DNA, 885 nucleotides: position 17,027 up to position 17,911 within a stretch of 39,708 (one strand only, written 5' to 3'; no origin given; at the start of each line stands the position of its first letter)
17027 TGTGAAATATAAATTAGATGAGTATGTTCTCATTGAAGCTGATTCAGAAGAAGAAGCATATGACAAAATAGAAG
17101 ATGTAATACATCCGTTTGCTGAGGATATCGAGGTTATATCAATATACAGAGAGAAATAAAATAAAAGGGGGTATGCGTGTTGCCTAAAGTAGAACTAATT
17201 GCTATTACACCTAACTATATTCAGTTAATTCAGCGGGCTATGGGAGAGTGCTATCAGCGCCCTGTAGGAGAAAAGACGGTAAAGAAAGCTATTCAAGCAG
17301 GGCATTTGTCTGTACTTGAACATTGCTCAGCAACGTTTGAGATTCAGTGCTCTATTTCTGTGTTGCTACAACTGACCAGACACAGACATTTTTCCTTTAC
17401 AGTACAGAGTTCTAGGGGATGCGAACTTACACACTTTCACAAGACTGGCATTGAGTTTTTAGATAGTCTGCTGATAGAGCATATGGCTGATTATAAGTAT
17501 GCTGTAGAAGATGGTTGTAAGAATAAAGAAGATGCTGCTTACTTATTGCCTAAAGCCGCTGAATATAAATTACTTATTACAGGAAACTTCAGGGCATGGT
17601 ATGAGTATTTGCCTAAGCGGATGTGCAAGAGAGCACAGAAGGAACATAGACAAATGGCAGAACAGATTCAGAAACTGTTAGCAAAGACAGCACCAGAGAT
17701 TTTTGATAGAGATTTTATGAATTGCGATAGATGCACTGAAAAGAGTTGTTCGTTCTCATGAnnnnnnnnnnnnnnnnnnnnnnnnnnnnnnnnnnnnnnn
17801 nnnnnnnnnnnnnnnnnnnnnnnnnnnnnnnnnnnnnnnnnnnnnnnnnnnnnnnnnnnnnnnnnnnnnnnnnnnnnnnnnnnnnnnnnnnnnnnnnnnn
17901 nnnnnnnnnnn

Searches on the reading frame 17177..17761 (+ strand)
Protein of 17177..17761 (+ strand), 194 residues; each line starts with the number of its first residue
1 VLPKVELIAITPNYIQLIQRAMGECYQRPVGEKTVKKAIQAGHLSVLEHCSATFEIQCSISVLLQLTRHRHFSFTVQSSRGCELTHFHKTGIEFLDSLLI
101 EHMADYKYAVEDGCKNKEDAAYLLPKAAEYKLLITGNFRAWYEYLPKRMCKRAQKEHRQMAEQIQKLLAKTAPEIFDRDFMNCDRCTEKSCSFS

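Call 26: search_protein_families(library=phrogs, proteins=[window:17177-17761:+], max_evalue=0.00001)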
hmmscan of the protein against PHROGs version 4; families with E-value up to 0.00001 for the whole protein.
window:17177-17761:+ (194 aa): 3 families
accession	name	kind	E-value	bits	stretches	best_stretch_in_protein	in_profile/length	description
phrog_85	-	DNA, RNA and nucleotide metabolism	5.4e-31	108.9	1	4-184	372-587/866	thymidylate synthase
phrog_10644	-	DNA, RNA and nucleotide metabolism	7.3e-13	49.9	1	99-176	75-151/160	thymidylate synthase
phrog_22708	-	DNA, RNA and nucleotide metabolism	1.9e-07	31.8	1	28-85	68-127/242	thymidylate synthase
